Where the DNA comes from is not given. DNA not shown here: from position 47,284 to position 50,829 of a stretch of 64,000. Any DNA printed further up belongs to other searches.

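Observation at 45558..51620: Hydrazine-synthase-like beta-gamma/alpha module in a non-anammox, sugar-oriented context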

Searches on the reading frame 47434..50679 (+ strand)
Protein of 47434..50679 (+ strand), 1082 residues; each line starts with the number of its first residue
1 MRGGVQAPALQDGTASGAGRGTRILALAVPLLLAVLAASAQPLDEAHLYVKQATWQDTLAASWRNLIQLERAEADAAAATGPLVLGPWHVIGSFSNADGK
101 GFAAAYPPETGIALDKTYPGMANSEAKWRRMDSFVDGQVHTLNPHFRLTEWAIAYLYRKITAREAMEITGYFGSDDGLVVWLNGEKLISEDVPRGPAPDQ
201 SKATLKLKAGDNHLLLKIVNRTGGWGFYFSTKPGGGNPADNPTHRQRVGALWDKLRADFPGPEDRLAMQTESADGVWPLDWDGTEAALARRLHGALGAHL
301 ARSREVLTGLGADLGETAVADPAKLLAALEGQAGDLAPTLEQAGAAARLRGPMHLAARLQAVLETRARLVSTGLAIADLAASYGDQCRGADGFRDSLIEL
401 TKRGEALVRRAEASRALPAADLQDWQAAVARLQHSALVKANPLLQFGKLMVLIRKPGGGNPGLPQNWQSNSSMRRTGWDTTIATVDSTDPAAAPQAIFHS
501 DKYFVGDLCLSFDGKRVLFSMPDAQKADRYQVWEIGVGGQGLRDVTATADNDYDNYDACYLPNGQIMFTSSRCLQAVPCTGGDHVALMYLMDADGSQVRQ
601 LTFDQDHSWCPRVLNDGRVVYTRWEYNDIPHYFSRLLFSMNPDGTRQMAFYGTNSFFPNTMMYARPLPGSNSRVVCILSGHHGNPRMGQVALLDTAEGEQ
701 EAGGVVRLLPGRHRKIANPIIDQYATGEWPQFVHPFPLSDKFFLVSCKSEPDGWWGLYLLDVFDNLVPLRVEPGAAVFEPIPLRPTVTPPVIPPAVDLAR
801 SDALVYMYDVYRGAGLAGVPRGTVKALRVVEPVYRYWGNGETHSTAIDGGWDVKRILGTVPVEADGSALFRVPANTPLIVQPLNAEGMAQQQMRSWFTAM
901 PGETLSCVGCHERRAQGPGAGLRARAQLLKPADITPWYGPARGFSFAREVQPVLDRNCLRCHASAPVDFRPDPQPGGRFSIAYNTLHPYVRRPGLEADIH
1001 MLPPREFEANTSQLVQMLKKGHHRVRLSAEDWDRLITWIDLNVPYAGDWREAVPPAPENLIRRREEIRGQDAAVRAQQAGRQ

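Call 18: find_homologous_proteins(query=window:47434-50679:+, region=1-1082)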
Query window:47434-50679:+, residues 1-1082 (1082 aa): 1950 proteins with E <= 0.001 among 8000 candidates; the best 120 are listed.
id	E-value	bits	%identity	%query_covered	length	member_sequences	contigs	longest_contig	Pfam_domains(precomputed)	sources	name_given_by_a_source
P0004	0.0e+0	2398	97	97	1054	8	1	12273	PF18582.7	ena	-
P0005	0.0e+0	1976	78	97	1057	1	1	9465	PF18582.7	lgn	-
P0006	0.0e+0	1900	77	95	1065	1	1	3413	PF18582.7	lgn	-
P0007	0.0e+0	1813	73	97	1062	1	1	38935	PF18582.7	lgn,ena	-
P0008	0.0e+0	1792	67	92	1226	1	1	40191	PF18582.7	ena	-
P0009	0.0e+0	1777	66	92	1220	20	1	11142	PF18582.7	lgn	-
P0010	0.0e+0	1763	71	97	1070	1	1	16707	PF18582.7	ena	-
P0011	0.0e+0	1710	70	97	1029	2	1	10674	PF18582.7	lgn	-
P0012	0.0e+0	1675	68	98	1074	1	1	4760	PF18582.7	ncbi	-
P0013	0.0e+0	1665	67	97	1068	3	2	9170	PF18582.7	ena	-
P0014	0.0e+0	1498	62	98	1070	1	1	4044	PF18582.7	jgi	jgi:hypothetical protein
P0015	0.0e+0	1493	63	95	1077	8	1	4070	PF18582.7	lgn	-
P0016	0.0e+0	1446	61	97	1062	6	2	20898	PF18582.7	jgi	-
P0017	0.0e+0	1439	61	97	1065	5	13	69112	PF18582.7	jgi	-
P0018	0.0e+0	1385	60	95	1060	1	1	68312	PF18582.7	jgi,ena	-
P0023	0.0e+0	1178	53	96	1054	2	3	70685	PF18582.7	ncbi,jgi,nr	ncbi:MAG: hypothetical protein FJX75_21300 [Armatimonadetes bacterium]|nr:hypothetical protein [Arma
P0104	1.1e-264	899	45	98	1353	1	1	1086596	PF18582.7,PF03781.23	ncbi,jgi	ncbi:MAG TPA: SUMF1/EgtB/PvdO family nonheme iron enzyme [Planctomycetota bacterium]|jgi:formylglyci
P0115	1.6e-263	896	45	96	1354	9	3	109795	PF18582.7,PF03781.23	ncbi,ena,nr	ncbi:MAG TPA: SUMF1/EgtB/PvdO family nonheme iron enzyme [Candidatus Hydrogenedentes bacterium]|nr:S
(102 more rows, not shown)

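Call 19: find_encoding_contigs(protein=P0023, flank=10000, max_places=2)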
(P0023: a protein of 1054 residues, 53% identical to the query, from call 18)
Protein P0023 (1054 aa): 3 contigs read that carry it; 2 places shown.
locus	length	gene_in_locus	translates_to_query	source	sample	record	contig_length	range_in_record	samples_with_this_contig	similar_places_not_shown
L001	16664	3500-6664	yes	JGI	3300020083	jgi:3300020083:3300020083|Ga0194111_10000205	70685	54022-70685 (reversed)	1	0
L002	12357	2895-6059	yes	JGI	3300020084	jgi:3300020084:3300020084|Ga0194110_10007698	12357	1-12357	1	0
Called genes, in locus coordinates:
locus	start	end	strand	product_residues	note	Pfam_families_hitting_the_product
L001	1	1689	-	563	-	?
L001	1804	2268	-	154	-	PF00436:SSB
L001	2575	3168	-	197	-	-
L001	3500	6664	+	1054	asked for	PF18582:HZS_alpha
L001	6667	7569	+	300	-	PF03781:FGE-sulfatase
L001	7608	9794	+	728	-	PF13195:DUF4011, PF13086:AAA_11 (weak), PF13245:AAA_19 (faint)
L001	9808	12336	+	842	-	PF04480:DUF559 (faint), PF13086:AAA_11, PF13087:AAA_12, PF18741:MTES_1575, PF11784:DUF3320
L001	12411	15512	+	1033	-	PF17132:Glyco_hydro_106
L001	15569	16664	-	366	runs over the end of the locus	PF14607:GxDLY, PF13472:Lipase_GDSL_2, PF14606:Lipase_GDSL_3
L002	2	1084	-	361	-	?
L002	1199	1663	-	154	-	PF00436:SSB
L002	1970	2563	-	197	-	-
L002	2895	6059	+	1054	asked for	PF18582:HZS_alpha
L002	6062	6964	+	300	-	PF03781:FGE-sulfatase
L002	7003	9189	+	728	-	PF13195:DUF4011, PF13086:AAA_11 (weak), PF13245:AAA_19 (faint)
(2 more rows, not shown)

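Call 20: find_encoding_contigs(protein=P0104, flank=10000, max_places=2)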
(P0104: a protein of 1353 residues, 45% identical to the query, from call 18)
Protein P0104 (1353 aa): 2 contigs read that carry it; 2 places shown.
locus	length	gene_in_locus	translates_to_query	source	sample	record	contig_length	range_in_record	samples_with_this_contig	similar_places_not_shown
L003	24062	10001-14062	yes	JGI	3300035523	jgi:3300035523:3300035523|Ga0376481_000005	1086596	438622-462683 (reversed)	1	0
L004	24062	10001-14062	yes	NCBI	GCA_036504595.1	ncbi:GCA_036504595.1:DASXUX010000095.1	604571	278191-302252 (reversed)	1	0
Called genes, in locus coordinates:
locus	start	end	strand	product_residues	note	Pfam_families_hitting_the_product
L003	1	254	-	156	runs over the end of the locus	-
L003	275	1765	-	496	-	PF01595:CNNM, PF00571:CBS (weak), PF03471:CorC_HlyC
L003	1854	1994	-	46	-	-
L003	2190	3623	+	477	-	PF01875:Memo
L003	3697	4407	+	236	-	PF04311:DUF459 (weak), PF13472:Lipase_GDSL_2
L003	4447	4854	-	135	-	PF01814:Hemerythrin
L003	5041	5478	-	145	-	-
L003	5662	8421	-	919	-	PF01326:PPDK_N, PF00391:PEP-utilizers, PF02896:PEP-utilizers_C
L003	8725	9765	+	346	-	PF00884:Sulfatase, PF01663:Phosphodiest, PF01676:Metalloenzyme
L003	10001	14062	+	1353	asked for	PF18582:HZS_alpha, PF03781:FGE-sulfatase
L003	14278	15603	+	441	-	PF02733:Dak1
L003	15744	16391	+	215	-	PF02734:Dak2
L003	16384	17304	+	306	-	PF01791:DeoC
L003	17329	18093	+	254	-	-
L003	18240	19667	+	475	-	PF01545:Cation_efflux, PF16916:ZT_dimer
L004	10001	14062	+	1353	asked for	PF18582:HZS_alpha, PF03781:FGE-sulfatase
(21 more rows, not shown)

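Call 21: find_encoding_contigs(protein=P0115, flank=10000, max_places=2)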
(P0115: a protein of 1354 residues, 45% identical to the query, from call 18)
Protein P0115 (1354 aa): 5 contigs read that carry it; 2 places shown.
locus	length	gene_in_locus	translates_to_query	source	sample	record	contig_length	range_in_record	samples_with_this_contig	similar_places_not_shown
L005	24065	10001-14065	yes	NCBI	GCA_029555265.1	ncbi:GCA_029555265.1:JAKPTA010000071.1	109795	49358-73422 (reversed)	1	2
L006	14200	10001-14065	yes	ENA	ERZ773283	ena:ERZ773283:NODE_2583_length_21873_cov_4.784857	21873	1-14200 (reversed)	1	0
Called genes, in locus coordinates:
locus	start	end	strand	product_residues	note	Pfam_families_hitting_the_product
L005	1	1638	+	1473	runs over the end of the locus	PF13385:Laminin_G_3 (weak), PF18582:HZS_alpha, PF03781:FGE-sulfatase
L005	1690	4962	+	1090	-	PF18582:HZS_alpha, PF03781:FGE-sulfatase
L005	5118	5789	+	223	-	-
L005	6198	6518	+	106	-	-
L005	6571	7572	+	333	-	PF02733:Dak1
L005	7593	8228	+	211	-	PF02734:Dak2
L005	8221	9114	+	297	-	PF01791:DeoC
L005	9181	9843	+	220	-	-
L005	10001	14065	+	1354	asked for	PF18582:HZS_alpha, PF03781:FGE-sulfatase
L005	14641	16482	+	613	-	PF10282:Lactonase (faint), PF21783:YNCE (faint), PF02239:Cytochrom_D1 (weak), PF00034:Cytochrom_C (faint), PF03150:CCP_MauG (faint), PF13442:Cytochrome_CBB3 (faint)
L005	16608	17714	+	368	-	PF21168:FkbO_Hyg5-like_N (faint), PF01042:Ribonuc_L-PSP (weak)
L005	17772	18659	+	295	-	-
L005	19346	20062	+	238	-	PF07589:PEP_exosort_dom (weak)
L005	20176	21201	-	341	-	PF02322:Cyt_bd_oxida_II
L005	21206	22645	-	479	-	PF01654:Cyt_bd_oxida_I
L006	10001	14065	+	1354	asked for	PF18582:HZS_alpha, PF03781:FGE-sulfatase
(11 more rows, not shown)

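Call 29: find_related_loci(query=A1, collection=genome_contigs, flank=10000)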
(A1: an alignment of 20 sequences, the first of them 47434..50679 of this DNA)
Query A1 (1082 aa) in genome_contigs; peptide patterns used: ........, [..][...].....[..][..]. (x = any residue, [..] = any of these).
600 stretches matched a pattern (row limit reached: there are more); 587 encode a relative of the query (tblastn E <= 1e-3); the best 80 are kept; 80 distinct loci.
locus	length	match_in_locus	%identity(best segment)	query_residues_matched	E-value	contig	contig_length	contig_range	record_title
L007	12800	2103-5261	86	1-1068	0e+0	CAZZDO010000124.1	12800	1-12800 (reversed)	MAG TPA_asm: uncultured Armatimonadia bacterium isolate SRP098346_co1_170 genome assembly, contig: NODE_5823_length_1280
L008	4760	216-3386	68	25-1074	0e+0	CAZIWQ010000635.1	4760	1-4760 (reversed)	MAG TPA_asm: uncultured Armatimonadia bacterium isolate binchicken_co66_209 genome assembly, contig: NODE_25059_length_4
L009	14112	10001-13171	52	33-1078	0e+0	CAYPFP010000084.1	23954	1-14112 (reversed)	MAG TPA_asm: uncultured Planctomycetota bacterium isolate SRP257756_co1_239 genome assembly, contig: NODE_1568_length_23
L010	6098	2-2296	68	313-1078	0e+0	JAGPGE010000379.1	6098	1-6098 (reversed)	MAG: Armatimonadota bacterium isolate Gw_SlDig_bin_68 Gw_SlDig_28405_length_6098_cov_5.519176, whole genome shotgun sequ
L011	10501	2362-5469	53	17-1061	0e+0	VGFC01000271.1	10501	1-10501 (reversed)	MAG: Armatimonadetes bacterium isolate K_DeepCast_250m_m2_231 K_DeepCast_250m_m2_231_Ga0194125_10013695, whole genome sh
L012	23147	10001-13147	61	32-1079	0e+0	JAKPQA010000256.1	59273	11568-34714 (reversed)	MAG: Armatimonadota bacterium isolate JPNA_maxbin.160 k141_1671021, whole genome shotgun sequence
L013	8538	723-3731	47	21-1054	0e+0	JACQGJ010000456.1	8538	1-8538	MAG: Armatimonadetes bacterium isolate NC_groundwater_1070_Ag_S2p5_59_96 S_2p5_S6_coassembly_k141_3221963, whole genome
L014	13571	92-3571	46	18-1062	0e+0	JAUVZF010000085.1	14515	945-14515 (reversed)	MAG: Planctomycetota bacterium isolate CSMAG_1261 CSMAG_1261_k141_444622_length_14515_cov_13.9693, whole genome shotgun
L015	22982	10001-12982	46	36-1072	0e+0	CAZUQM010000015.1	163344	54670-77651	MAG TPA_asm: uncultured Planctomycetales bacterium isolate SRP141376_co2_77 genome assembly, contig: NODE_191_length_163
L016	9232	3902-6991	45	27-1072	0e+0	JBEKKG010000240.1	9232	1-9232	MAG: Planctomycetota bacterium isolate SPRUCE 341 SPRUCE_341_240, whole genome shotgun sequence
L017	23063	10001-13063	45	25-1081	0e+0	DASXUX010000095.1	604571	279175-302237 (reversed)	MAG TPA_asm: Planctomycetota bacterium isolate SMAG_U4729 k141_218535, whole genome shotgun sequence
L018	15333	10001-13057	46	8-1068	0e+0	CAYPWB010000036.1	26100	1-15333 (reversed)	MAG TPA_asm: uncultured Planctomycetaceae bacterium isolate SRP332253_co1_62 genome assembly, contig: NODE_2815_length_2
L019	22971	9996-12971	45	20-1068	0e+0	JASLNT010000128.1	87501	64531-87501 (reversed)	MAG: Phycisphaerae bacterium isolate Arabian11_MAG_18 c_000002479552, whole genome shotgun sequence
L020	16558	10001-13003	45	24-1074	0e+0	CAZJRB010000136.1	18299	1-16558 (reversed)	MAG TPA_asm: uncultured Planctomycetaceae bacterium isolate binchicken_co334_128 genome assembly, contig: NODE_5267_leng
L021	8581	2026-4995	45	18-1068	0e+0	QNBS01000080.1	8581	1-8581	MAG: Planctomycetota bacterium isolate B28_G16 B28_Guay16_scaffold_06996, whole genome shotgun sequence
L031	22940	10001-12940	45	50-1072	0e+0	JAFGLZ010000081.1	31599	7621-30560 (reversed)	MAG: Phycisphaerae bacterium isolate Zod_Metabat.429 k87_3670243, whole genome shotgun sequence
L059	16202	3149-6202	43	5-1072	0e+0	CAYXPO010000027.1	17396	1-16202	MAG TPA_asm: uncultured Nitrospirales bacterium isolate binchicken_co117_52 genome assembly, contig: NODE_6062_length_17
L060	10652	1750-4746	44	25-1072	0e+0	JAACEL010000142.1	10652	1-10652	MAG: Nitrospiraceae bacterium isolate OTbin.67 scaffold_2584, whole genome shotgun sequence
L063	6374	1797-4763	43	20-1051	0e+0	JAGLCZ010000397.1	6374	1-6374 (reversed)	MAG: Candidatus Hydrogenedentota bacterium isolate SW_4_2 ROV167.bin.2.fa_397, whole genome shotgun sequence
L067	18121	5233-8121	44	31-1068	0e+0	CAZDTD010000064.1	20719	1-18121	MAG TPA_asm: uncultured Pirellulales bacterium isolate SRP192927_co6_411 genome assembly, contig: NODE_5536_length_20719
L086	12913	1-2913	45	55-1074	0e+0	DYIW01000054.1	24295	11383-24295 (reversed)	MAG TPA_asm: Phycisphaera mikurensis isolate FI88_71_9 Afr_mines_FI88_773_length_24295_cov_3_472071, whole genome shotgu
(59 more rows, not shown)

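Call 34: search_solved_structures(query=A2, max_evalue=0.01, show_alignments=2)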
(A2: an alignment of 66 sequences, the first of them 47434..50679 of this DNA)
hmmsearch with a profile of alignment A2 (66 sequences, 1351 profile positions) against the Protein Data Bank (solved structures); distinct sequences matched with E-value up to 0.01: 44.
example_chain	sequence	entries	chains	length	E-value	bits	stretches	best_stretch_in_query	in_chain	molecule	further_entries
5hha_A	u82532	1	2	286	2.2e-27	98.5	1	1092-1341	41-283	PvdO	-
9p6h_B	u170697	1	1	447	9.4e-27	96.4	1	1165-1342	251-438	Lipoprotein, putative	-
9mzu_A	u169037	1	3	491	1.1e-26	96.2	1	1165-1343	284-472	PorK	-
9ots_A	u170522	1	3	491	1.1e-26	96.2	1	1165-1343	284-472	Por secretion system protein porK/gldK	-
9myj_B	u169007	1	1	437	1.1e-26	96.2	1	1165-1342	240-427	Lipoprotein, putative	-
31dc_A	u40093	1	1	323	1.7e-24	88.9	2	1161-1342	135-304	Formylglycine-generating enzyme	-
2aft_X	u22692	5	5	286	2.4e-24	88.5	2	1161-1341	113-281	Sulfatase modifying factor 1 | Sulfatase-modifying factor 1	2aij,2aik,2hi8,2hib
1y1e_X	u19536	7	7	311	2.5e-24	88.4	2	1161-1342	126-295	C-alpha-formyglycine-generating enzyme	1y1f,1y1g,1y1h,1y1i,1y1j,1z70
5ssy_A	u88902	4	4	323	3.2e-24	88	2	1161-1342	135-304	Formylglycine-generating enzyme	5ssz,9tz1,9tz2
2afy_X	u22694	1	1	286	3.8e-24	87.8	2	1161-1341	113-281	Sulfatase modifying factor 1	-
2aii_X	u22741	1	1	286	4e-24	87.7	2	1161-1341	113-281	Sulfatase modifying factor 1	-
5ssx_A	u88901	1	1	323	1.1e-23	86.3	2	1161-1342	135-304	Formylglycine-generating enzyme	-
8aru_A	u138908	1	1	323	1.8e-23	85.5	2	1161-1342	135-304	Formylglycine-generating enzyme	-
6muj_A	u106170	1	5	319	2.7e-23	84.9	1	1157-1343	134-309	Formylglycine-generating enzyme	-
2q17_A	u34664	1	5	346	3.9e-23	84.4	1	1157-1343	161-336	formylglycine generating enzyme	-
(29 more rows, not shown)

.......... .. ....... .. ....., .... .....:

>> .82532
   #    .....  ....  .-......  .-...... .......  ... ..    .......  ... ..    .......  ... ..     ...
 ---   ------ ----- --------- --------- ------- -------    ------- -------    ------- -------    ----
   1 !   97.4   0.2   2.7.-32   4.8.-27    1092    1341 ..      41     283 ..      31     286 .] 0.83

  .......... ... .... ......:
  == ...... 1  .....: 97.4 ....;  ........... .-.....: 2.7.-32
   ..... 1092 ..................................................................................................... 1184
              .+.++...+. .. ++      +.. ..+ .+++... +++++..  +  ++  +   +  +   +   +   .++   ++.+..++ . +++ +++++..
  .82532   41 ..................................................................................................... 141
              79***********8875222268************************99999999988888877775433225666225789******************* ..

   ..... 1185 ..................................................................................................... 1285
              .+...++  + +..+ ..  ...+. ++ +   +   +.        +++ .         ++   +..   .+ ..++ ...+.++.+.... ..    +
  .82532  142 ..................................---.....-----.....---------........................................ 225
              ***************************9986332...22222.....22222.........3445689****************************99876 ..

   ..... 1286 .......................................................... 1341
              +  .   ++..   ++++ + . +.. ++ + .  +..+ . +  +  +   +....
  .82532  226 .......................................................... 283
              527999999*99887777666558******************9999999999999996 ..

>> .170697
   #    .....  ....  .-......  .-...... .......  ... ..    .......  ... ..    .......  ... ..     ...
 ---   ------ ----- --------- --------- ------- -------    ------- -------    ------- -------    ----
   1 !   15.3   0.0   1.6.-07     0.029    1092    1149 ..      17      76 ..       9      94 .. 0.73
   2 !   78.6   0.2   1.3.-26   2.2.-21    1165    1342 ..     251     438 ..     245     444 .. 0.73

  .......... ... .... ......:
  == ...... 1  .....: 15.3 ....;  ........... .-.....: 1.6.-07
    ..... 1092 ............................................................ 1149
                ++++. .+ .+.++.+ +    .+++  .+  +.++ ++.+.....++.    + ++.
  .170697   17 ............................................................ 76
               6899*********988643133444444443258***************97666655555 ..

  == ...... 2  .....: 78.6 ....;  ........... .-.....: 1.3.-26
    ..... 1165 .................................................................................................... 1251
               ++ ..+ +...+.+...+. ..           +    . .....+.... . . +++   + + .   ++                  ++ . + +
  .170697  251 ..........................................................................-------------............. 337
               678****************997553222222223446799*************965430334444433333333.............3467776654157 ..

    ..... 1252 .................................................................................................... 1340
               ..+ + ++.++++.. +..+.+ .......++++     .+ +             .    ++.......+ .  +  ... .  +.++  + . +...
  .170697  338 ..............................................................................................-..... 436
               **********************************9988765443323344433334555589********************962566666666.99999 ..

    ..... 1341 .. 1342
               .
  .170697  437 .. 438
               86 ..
